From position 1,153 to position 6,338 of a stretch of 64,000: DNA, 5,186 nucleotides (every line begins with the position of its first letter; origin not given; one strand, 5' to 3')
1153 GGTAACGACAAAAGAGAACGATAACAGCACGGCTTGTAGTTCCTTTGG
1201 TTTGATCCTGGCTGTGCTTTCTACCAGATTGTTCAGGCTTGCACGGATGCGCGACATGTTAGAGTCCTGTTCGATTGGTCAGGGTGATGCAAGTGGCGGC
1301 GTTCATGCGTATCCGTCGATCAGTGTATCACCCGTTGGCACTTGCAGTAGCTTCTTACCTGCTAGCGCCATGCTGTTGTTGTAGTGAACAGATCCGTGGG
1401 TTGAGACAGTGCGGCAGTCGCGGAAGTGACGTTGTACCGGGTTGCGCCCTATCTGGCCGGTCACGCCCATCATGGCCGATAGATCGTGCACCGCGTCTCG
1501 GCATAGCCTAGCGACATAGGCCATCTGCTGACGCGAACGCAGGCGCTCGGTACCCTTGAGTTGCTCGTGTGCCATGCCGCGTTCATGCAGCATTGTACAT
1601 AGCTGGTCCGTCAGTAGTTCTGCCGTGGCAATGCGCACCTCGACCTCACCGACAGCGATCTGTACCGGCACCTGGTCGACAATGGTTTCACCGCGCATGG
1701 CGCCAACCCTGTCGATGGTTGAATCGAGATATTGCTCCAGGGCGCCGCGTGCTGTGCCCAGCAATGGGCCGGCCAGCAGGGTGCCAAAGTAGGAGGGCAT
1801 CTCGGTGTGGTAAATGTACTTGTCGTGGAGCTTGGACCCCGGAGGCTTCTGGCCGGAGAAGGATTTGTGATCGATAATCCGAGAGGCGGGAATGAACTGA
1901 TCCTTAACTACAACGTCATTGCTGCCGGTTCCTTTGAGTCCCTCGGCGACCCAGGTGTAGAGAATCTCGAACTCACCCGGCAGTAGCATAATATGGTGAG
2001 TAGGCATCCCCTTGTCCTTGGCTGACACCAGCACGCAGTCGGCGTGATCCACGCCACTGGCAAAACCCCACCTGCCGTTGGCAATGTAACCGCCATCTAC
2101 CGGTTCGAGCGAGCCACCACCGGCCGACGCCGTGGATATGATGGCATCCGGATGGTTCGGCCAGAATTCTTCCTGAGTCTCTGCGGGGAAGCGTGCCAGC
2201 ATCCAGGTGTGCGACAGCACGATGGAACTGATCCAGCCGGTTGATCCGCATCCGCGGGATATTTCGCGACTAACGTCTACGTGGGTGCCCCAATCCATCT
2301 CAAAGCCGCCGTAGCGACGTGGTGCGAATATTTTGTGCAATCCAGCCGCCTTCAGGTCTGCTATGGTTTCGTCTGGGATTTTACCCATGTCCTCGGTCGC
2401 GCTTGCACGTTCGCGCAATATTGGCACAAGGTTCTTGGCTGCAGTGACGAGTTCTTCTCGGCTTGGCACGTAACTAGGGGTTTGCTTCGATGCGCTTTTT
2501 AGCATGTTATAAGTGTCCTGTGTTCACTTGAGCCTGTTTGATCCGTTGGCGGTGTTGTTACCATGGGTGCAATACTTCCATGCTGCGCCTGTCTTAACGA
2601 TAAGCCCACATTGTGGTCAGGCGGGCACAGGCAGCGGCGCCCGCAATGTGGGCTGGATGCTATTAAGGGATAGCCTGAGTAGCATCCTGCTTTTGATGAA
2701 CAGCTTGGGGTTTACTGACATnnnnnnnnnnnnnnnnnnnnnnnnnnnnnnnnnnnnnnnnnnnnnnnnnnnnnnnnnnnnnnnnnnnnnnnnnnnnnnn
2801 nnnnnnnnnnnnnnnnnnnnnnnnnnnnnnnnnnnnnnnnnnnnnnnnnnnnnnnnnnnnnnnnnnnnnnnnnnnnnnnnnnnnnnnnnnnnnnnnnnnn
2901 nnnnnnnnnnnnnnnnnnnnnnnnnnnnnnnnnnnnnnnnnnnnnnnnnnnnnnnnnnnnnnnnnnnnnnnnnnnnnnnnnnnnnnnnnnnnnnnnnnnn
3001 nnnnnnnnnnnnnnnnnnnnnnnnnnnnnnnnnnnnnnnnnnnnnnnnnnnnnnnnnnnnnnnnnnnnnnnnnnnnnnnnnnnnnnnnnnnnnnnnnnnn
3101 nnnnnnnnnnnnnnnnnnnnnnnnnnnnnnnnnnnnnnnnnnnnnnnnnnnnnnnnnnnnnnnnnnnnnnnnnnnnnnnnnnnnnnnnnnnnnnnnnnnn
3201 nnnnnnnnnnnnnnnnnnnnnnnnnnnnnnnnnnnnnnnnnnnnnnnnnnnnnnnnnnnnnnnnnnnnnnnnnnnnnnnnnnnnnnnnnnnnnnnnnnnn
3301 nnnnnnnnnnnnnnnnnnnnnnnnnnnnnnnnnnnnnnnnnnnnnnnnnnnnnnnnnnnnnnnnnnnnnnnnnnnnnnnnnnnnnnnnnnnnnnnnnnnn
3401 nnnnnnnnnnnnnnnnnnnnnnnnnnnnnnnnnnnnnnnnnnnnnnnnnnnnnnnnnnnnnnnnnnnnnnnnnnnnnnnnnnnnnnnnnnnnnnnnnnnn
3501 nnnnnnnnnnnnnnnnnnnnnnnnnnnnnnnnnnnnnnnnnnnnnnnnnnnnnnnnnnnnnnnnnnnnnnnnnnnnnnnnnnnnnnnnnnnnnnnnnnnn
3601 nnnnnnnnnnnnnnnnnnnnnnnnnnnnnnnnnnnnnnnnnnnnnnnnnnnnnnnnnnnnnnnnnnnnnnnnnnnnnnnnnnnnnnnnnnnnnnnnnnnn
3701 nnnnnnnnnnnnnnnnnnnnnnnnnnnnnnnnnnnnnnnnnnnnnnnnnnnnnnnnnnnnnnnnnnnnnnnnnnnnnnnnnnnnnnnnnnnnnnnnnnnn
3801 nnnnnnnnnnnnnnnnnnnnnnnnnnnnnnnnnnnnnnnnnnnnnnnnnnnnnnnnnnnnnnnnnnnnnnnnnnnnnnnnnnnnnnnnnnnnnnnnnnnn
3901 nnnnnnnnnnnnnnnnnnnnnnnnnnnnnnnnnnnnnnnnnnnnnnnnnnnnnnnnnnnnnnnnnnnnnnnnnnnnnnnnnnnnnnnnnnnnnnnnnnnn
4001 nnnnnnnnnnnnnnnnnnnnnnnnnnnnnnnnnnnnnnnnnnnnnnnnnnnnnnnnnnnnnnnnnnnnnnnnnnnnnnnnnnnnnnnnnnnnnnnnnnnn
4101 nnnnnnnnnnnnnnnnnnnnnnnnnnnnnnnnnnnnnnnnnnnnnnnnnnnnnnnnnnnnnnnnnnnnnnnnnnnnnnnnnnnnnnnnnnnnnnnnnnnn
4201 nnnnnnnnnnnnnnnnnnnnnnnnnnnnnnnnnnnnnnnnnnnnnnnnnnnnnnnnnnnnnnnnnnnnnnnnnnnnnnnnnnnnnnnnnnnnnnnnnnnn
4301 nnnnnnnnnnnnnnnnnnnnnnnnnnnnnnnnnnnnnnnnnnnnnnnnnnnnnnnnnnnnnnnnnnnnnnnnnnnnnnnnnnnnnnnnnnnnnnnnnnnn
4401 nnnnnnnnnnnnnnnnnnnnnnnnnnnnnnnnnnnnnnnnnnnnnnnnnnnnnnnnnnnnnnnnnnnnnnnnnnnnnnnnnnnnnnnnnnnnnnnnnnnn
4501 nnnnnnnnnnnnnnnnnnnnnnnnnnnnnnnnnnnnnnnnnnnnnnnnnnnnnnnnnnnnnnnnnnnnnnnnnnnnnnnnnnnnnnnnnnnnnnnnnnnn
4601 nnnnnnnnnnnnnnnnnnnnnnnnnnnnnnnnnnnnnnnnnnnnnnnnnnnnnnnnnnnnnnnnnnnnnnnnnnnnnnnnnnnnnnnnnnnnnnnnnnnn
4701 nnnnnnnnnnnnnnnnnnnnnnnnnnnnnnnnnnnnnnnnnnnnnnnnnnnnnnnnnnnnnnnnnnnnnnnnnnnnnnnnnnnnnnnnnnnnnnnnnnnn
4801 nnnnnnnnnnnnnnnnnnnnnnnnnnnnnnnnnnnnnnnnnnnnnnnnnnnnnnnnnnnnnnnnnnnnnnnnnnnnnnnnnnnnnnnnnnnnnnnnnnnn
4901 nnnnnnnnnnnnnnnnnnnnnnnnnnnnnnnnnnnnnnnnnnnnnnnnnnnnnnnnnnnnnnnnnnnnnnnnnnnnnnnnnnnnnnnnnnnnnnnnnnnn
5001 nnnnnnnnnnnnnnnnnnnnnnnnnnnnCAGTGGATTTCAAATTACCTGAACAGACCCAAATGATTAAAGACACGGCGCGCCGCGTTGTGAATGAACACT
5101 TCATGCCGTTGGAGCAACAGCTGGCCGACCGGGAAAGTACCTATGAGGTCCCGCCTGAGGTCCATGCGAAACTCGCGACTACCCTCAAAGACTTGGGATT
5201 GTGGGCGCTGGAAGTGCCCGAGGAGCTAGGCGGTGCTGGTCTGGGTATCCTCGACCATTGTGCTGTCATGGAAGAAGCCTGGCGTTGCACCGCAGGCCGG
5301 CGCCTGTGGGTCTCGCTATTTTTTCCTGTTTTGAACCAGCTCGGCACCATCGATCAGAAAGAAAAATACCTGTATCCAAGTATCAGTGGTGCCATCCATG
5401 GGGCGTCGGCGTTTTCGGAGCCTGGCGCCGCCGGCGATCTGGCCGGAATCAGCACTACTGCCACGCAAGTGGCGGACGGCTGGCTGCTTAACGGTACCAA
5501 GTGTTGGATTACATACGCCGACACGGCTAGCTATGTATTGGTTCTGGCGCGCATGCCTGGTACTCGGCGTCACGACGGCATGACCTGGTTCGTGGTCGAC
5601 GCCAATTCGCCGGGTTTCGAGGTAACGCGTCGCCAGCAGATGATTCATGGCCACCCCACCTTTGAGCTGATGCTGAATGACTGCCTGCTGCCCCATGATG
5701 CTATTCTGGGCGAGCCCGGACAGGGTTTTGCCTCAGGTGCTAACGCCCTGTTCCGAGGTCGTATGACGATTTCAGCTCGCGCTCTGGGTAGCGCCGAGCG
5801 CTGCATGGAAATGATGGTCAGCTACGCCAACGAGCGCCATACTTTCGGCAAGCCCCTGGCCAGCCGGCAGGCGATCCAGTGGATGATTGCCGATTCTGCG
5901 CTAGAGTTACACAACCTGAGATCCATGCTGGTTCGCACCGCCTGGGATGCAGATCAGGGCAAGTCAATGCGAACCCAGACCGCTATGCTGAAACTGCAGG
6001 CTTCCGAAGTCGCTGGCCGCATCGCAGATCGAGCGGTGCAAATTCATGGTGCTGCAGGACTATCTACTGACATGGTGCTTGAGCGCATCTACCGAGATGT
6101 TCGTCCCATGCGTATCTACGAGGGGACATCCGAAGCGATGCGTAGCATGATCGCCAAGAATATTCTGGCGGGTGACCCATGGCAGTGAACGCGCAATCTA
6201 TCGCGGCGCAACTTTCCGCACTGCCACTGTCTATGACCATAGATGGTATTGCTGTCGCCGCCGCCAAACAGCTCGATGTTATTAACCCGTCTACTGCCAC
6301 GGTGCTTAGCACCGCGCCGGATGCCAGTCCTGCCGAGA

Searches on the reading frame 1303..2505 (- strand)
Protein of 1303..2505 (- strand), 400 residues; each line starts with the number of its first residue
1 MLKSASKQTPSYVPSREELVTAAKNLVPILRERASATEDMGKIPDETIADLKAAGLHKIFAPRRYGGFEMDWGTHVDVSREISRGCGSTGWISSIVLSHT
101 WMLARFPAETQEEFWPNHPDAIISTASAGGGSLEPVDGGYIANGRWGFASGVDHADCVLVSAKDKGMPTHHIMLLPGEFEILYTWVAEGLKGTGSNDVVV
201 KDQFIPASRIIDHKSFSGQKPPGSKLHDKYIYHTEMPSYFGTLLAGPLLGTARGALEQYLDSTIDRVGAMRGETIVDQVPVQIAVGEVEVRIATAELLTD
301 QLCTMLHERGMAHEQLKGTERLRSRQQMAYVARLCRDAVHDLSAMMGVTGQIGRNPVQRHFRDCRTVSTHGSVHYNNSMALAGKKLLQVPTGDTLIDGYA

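Call 64: search_protein_families(library=pfam, proteins=[window:1303-2505:-])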
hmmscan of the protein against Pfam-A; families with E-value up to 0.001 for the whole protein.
window:1303-2505:- (400 aa): 3 families
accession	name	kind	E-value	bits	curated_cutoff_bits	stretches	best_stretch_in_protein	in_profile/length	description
PF08028.16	Acyl-CoA_dh_2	-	1.9e-24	86.9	22.7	1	244-373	3-132/134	Acyl-CoA dehydrogenase, C-terminal domain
PF02771.21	Acyl-CoA_dh_N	-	3e-10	40.9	22.9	1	32-115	21-105/113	Acyl-CoA dehydrogenase, N-terminal domain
PF00441.29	Acyl-CoA_dh_1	-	2.4e-06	28.2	22.4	1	245-368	19-132/150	Acyl-CoA dehydrogenase, C-terminal domain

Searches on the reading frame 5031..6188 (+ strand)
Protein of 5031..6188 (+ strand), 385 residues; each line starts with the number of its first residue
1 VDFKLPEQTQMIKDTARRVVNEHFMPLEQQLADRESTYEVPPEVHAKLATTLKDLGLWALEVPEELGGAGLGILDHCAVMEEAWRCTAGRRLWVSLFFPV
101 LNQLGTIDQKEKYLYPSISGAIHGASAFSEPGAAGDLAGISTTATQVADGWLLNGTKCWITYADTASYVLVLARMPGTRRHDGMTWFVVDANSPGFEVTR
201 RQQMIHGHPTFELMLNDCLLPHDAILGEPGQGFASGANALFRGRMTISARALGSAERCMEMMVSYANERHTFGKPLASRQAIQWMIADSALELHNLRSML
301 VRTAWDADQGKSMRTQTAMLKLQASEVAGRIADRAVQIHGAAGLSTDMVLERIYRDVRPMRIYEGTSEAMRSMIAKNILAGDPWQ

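Call 64: search_protein_families(library=pfam, proteins=[window:5031-6188:+])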
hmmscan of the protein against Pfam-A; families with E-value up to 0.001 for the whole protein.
window:5031-6188:+ (385 aa): 5 families
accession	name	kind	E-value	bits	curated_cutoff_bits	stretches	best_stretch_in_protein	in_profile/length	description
PF00441.29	Acyl-CoA_dh_1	-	1.5e-46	158.7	22.4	1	230-379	1-150/150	Acyl-CoA dehydrogenase, C-terminal domain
PF02770.24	Acyl-CoA_dh_M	-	1.5e-20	73.6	33.3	1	126-218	2-97/97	Acyl-CoA dehydrogenase, middle domain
PF02771.21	Acyl-CoA_dh_N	-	1.9e-20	73.8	22.9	1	7-120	2-112/113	Acyl-CoA dehydrogenase, N-terminal domain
PF08028.16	Acyl-CoA_dh_2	-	2.1e-20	73.8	22.7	1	246-367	2-133/134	Acyl-CoA dehydrogenase, C-terminal domain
PF22924.1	ACOX_C_alpha1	-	0.00031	21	27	1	263-377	49-167/169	Acyl-CoA oxidase, C-alpha1 domain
